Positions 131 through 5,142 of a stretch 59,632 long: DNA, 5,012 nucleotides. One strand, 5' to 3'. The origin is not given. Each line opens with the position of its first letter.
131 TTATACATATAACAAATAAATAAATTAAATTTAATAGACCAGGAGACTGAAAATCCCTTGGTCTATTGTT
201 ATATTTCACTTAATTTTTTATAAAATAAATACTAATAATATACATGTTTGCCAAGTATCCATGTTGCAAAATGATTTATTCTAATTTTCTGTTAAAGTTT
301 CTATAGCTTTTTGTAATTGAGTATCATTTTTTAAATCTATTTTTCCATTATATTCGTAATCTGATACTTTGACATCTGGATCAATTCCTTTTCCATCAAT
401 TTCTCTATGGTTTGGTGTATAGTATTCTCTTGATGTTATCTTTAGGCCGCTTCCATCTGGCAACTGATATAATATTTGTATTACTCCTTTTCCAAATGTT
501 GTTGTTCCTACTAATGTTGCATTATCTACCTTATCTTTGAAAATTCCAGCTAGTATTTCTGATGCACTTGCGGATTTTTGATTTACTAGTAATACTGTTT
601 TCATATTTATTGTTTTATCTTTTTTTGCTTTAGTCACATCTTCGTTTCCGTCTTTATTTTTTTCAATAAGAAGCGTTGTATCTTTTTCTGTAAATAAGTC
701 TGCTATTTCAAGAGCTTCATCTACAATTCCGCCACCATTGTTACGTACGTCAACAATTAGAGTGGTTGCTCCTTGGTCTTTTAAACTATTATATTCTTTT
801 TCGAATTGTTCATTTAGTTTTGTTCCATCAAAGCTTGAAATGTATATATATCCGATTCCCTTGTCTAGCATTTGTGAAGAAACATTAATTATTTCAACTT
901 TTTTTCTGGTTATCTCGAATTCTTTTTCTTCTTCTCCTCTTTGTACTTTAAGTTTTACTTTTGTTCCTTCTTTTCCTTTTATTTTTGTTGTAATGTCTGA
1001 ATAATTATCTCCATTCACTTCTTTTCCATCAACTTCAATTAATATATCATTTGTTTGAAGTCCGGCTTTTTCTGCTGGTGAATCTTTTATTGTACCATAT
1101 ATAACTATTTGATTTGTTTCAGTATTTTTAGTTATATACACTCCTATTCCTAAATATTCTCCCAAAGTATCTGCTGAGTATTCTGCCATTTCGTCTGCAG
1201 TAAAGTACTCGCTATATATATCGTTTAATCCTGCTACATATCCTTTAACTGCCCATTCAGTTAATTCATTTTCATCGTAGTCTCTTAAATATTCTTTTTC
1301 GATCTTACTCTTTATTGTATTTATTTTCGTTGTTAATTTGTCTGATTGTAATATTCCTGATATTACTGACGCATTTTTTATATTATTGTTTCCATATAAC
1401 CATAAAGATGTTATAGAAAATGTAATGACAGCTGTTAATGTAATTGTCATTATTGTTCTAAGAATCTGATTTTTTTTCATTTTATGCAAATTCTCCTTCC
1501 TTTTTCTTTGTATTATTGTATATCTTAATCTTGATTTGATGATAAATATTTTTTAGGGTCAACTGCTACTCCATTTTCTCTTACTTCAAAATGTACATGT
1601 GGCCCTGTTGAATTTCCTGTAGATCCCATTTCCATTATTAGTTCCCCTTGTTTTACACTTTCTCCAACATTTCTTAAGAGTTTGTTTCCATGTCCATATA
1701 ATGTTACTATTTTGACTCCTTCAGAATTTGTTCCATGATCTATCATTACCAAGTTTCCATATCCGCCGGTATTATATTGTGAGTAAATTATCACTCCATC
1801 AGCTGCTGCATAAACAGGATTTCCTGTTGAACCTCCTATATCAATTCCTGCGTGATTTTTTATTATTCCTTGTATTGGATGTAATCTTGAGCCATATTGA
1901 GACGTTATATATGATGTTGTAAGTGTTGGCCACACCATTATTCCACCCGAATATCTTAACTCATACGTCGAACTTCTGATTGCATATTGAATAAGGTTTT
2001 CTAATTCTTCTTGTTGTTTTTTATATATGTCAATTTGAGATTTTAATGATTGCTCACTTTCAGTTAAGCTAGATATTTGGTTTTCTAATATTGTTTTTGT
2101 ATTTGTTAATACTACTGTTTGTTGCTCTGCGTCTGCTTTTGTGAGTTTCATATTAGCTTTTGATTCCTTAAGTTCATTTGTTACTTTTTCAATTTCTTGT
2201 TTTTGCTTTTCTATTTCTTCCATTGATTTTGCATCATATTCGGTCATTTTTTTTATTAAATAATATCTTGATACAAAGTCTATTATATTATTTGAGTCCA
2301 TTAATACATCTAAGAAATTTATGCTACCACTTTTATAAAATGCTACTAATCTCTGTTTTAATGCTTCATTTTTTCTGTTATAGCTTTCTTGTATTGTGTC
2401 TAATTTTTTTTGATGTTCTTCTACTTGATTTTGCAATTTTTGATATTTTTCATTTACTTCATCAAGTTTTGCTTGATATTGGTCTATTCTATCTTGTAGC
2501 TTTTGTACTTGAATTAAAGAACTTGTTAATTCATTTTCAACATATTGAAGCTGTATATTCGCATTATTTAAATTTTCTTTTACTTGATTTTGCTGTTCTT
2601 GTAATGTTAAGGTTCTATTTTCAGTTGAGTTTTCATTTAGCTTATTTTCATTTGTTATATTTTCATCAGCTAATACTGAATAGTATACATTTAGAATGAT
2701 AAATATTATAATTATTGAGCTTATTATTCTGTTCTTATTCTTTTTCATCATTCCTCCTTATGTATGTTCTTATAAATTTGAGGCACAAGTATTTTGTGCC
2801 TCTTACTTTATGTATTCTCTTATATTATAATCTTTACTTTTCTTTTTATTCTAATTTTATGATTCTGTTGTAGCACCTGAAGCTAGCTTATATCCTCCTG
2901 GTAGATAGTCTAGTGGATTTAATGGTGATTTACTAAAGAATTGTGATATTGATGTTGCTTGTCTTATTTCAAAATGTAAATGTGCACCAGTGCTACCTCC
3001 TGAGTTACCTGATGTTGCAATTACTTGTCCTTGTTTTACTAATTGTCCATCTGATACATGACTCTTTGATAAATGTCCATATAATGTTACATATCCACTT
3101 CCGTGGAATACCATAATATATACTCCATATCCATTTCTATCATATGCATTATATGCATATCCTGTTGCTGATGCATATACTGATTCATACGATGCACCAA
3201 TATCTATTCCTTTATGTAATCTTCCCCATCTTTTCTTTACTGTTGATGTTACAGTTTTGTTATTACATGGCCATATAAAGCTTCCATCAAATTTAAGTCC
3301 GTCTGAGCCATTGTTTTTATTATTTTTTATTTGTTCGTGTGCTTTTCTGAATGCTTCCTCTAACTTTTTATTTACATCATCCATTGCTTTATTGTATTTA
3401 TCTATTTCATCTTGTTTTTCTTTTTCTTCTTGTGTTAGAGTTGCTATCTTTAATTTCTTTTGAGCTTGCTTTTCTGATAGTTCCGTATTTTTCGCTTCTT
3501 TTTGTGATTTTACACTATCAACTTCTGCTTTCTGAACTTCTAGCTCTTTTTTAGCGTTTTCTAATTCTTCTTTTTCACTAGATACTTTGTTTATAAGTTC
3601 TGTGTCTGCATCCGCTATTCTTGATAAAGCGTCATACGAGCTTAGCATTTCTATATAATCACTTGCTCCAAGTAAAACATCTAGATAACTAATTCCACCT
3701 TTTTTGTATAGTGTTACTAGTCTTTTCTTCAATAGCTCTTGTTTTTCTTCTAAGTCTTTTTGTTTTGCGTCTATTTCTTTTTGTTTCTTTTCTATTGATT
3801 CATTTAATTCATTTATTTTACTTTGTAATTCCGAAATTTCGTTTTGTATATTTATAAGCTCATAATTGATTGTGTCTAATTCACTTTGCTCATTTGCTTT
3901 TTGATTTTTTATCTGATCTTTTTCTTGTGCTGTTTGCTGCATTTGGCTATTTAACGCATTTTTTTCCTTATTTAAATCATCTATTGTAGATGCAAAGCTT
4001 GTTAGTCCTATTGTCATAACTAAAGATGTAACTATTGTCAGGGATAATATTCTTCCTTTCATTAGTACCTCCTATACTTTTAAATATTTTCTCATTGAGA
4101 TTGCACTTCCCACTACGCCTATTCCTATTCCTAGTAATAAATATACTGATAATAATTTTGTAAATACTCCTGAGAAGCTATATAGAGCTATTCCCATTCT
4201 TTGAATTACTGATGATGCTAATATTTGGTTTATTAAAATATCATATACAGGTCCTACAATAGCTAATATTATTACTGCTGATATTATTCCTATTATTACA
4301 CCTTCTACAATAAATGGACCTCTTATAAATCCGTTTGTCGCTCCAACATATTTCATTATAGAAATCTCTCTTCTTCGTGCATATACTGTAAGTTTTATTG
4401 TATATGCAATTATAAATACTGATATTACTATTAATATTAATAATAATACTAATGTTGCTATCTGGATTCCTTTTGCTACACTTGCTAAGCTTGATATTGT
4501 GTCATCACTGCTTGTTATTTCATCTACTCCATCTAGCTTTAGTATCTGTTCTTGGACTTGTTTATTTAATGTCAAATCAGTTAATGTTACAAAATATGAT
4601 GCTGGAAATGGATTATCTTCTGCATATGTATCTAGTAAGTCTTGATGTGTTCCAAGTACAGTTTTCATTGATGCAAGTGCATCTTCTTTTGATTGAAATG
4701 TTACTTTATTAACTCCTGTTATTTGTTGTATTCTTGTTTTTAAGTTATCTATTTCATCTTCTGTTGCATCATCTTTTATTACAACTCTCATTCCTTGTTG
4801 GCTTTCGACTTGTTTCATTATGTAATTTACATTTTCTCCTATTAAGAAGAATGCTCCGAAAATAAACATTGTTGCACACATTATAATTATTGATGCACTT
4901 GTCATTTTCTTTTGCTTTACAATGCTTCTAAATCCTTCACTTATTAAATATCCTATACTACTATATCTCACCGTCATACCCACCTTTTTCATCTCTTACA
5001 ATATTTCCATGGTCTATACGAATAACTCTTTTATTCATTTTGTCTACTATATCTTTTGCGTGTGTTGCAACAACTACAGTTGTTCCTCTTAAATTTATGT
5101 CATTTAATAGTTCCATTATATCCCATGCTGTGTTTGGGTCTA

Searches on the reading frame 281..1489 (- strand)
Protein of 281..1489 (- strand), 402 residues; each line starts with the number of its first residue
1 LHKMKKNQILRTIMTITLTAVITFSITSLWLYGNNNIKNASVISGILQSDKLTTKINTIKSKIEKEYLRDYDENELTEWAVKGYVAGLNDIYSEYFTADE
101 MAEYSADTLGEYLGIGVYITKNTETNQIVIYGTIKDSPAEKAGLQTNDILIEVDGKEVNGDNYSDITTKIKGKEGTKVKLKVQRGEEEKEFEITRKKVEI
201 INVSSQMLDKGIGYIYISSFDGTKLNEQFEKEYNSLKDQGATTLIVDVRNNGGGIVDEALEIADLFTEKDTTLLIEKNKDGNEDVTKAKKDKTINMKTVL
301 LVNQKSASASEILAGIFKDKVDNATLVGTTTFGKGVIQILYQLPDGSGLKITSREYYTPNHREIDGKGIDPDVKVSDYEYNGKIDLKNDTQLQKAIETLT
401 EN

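Call 6: search_protein_families(library=pfam, proteins=[window:281-1489:-])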
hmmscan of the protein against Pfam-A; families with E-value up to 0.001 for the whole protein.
window:281-1489:- (402 aa): 5 families
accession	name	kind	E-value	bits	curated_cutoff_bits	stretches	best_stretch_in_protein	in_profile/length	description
PF03572.23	Peptidase_S41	-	4.6e-48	163.4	24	1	212-375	2-165/165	Peptidase family S41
PF17820.7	PDZ_6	-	7.2e-13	48.5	27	1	130-184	2-54/54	PDZ domain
PF13180.12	PDZ_2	-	2.3e-12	47.5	27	1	115-193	3-78/80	PDZ domain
PF00595.29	PDZ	-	7.2e-09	36.3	23.2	1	113-183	12-81/81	PDZ domain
PF22694.1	CtpB_N-like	-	1.2e-08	35.7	27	1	51-98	36-83/85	Activating protease CtpB N-terminal domain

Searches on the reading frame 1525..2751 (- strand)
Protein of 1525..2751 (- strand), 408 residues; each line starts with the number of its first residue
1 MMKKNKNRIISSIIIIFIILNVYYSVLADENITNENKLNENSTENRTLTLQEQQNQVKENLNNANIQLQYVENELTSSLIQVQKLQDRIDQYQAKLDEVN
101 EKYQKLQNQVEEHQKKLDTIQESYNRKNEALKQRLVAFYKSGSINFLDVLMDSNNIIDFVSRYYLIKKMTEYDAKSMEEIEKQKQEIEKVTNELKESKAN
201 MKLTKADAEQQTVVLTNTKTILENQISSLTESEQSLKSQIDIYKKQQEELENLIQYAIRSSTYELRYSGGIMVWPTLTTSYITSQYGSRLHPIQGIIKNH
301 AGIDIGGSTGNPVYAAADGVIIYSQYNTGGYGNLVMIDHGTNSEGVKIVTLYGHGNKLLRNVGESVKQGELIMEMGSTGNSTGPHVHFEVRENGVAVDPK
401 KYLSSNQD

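Call 6: search_protein_families(library=pfam, proteins=[window:1525-2751:-])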
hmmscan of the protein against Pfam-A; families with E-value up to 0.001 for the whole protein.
window:1525-2751:- (408 aa): 4 families
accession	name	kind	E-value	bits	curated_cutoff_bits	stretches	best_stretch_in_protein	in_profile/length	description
PF01551.29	Peptidase_M23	-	5e-30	104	28.7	1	299-399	2-96/96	Peptidase family M23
PF24568.1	CC_PcsB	-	2.2e-14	53.5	27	1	119-189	3-74/75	Peptidoglycan hydrolase PcsB, coiled-coil domain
PF18595.6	Nuf2_DHR10-like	-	0.00018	22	28.4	1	56-135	30-112/117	Nuf2, DHR10-like domain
PF09728.14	Taxilin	-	0.00056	19.6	30.3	0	175-254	152-226/302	Myosin-like coiled-coil protein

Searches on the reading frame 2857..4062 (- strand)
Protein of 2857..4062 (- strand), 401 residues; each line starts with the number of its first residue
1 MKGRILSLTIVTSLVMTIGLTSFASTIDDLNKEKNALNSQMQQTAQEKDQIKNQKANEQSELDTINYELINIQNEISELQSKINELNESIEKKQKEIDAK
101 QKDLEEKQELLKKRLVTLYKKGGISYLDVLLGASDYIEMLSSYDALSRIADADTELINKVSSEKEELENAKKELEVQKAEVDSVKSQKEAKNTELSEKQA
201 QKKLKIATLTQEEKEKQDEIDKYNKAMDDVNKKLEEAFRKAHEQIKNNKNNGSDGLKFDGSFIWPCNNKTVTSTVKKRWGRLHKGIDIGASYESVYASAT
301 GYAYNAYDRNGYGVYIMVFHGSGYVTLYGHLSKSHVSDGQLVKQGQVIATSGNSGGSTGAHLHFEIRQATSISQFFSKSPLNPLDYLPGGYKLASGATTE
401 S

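Call 6: search_protein_families(library=pfam, proteins=[window:2857-4062:-])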
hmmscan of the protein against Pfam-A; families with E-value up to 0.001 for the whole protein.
window:2857-4062:- (401 aa): 4 families
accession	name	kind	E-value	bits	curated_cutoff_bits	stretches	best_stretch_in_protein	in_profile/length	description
PF01551.29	Peptidase_M23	-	4e-27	94.7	28.7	1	282-369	2-90/96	Peptidase family M23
PF24568.1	CC_PcsB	-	1.3e-13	51.1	27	1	97-169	1-74/75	Peptidoglycan hydrolase PcsB, coiled-coil domain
PF11932.13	DUF3450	-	0.00021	21.1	32.6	1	12-114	5-105/241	Protein of unknown function (DUF3450)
PF10186.14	ATG14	-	0.00039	20.1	33.2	1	20-114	21-109/347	Vacuolar sorting 38 and autophagy-related subunit 14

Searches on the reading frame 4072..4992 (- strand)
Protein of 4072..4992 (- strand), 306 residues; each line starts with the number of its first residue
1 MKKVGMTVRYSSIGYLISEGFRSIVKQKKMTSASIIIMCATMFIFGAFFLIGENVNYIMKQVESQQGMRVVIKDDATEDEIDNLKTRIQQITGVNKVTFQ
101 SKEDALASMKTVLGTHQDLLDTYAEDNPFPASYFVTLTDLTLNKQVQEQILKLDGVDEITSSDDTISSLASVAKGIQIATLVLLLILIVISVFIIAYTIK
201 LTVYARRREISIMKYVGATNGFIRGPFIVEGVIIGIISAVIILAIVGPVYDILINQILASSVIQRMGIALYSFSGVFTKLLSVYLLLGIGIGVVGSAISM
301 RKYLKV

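Call 6: search_protein_families(library=pfam, proteins=[window:4072-4992:-])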
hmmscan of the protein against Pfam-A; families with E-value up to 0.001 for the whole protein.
window:4072-4992:- (306 aa): 2 families
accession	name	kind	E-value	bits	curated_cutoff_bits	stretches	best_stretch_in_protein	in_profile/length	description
PF18075.7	FtsX_ECD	-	2.9e-23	82.7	23.5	1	68-159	3-96/96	FtsX extracellular domain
PF02687.27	FtsX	-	3.2e-10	40.6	25.5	1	182-305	2-117/120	FtsX-like permease C-terminal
